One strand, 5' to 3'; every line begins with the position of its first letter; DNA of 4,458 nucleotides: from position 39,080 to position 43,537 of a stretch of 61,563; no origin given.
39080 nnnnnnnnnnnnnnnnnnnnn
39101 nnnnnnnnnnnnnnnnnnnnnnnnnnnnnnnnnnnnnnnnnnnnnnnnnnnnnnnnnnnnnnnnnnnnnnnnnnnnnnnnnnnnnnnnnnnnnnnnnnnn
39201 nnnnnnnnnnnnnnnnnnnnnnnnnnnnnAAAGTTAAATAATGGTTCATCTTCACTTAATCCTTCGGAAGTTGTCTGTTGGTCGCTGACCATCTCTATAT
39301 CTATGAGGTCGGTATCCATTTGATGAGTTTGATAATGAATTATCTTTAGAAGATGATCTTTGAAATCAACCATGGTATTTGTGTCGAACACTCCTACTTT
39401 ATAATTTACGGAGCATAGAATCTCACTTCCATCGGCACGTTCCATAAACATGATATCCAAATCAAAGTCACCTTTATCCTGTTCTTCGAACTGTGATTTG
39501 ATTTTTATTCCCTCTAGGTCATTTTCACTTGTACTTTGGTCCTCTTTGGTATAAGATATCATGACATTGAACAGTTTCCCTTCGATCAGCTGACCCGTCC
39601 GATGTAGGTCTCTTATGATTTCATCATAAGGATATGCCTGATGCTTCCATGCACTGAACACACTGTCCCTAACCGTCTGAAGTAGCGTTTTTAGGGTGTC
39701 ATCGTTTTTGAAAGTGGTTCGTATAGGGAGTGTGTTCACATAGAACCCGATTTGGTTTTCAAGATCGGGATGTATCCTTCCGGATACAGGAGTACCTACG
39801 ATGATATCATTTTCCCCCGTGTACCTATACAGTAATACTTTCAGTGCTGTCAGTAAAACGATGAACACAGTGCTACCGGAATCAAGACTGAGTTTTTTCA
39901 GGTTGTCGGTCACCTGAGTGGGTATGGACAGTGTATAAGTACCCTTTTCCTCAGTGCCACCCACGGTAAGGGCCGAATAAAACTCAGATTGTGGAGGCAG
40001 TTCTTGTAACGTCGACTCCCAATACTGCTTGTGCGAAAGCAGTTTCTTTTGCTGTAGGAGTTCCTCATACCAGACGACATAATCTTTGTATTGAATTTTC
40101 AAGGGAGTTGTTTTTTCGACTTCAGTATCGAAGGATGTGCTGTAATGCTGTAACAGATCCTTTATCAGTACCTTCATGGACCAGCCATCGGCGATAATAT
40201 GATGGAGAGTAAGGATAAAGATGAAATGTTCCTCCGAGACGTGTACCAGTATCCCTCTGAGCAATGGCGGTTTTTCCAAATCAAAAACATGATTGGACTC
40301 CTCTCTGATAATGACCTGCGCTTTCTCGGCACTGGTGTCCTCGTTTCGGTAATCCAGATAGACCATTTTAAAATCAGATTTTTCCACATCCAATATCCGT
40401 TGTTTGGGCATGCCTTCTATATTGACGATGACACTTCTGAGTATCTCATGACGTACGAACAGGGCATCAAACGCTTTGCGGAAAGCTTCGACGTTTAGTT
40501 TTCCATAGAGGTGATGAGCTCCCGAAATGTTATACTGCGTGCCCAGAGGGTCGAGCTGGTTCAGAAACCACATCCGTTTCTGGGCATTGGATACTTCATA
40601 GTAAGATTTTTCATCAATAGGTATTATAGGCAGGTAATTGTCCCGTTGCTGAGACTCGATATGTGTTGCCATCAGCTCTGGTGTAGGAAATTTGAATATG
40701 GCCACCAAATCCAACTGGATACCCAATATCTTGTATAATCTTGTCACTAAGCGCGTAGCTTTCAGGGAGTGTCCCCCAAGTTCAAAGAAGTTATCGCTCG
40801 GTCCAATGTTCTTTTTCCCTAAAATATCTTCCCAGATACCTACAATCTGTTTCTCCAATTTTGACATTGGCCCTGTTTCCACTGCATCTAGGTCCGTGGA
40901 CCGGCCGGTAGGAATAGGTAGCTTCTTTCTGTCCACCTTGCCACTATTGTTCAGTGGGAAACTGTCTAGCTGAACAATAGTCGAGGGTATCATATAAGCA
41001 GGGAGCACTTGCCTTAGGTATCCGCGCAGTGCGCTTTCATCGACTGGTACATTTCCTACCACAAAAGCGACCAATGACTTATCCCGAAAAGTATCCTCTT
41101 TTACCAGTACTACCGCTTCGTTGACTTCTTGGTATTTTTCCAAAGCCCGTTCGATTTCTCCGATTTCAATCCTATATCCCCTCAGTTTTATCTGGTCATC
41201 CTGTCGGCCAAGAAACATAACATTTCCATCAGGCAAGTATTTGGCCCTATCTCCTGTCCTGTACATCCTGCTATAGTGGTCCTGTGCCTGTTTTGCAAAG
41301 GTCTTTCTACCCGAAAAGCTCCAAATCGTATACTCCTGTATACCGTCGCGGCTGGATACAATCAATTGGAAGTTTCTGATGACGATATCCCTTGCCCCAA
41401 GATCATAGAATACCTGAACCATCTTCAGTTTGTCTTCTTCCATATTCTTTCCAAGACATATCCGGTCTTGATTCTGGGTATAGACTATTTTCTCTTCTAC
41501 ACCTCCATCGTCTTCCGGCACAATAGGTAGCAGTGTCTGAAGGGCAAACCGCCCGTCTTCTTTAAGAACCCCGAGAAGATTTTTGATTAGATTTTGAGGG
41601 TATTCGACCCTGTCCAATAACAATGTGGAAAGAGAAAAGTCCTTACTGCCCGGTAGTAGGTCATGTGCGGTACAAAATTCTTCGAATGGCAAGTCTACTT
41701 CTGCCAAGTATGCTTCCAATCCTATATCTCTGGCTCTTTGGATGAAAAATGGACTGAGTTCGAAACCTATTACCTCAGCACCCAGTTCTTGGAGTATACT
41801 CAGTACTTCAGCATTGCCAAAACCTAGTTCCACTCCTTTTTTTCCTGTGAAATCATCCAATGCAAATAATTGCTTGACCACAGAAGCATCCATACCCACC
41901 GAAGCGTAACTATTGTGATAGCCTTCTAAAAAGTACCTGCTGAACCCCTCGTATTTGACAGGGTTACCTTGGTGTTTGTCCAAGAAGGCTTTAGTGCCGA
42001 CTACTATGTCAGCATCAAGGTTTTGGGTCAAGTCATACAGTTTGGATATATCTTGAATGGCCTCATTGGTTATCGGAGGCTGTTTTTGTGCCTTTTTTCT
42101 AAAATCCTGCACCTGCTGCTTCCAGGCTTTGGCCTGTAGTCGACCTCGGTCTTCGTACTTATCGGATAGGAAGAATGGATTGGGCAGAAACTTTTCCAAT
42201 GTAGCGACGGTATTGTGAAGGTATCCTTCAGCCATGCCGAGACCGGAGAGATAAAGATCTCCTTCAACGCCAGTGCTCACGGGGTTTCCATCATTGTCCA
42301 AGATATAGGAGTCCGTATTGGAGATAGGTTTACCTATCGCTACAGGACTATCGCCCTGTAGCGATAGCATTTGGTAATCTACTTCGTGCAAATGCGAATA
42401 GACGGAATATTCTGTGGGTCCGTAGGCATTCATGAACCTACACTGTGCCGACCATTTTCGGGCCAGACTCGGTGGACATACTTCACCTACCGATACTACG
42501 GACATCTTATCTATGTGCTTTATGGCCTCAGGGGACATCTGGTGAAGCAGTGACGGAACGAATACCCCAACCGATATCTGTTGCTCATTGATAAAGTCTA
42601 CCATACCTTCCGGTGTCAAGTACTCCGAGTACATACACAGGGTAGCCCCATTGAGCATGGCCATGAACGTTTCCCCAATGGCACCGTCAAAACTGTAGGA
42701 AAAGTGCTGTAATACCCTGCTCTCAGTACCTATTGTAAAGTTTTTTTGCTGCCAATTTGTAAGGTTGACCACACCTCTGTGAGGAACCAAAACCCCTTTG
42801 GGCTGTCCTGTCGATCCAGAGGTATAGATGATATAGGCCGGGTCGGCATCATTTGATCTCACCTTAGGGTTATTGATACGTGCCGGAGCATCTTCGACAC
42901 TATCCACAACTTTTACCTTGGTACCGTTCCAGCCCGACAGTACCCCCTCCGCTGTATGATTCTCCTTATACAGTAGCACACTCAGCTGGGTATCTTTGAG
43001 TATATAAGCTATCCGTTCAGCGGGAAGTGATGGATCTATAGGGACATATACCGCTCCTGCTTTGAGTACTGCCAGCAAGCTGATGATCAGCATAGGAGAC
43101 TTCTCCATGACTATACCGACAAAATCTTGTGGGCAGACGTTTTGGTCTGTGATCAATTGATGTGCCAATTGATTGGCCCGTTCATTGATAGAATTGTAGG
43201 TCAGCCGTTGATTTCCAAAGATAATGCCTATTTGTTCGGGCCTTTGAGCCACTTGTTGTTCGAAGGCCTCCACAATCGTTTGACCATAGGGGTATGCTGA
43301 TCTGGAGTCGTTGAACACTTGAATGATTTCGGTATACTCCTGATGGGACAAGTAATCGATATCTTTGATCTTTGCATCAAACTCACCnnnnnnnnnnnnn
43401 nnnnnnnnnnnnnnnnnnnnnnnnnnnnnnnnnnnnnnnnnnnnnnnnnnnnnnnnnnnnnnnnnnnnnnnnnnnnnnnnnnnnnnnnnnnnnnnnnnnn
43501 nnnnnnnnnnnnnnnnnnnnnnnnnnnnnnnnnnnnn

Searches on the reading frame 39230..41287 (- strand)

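Call 8: search_protein_families(library=pfam, proteins=[window:39230-41287:-], max_evalue=0.00001)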
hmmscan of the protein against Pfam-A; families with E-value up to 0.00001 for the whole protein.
window:39230-41287:- (686 aa): 3 families
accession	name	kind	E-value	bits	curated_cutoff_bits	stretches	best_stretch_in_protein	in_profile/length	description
PF00668.25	Condensation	-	1.1e-99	334.7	30.6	1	229-672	4-452/456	Condensation domain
PF00550.31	PP-binding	-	1.6e-14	54.4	20.8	1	147-210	2-67/67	Phosphopantetheine attachment site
PF13193.12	AMP-binding_C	-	2e-10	41.9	24.5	1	44-117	1-76/76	AMP-binding enzyme C-terminal domain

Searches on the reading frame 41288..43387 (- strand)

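Call 8: search_protein_families(library=pfam, proteins=[window:41288-43387:-], max_evalue=0.00001)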
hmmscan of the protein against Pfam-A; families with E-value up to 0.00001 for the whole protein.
window:41288-43387:- (700 aa): 3 families
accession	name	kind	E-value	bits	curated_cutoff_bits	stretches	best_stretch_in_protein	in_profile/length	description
PF00501.34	AMP-binding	-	7.5e-78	262.4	29.9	1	42-390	1-384/384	AMP-binding enzyme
PF08241.18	Methyltransf_11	-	9.2e-07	29.9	21.2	1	520-615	2-94/95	Methyltransferase domain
PF13489.12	Methyltransf_23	-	8e-06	26.1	27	0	506-621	15-121/164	Methyltransferase domain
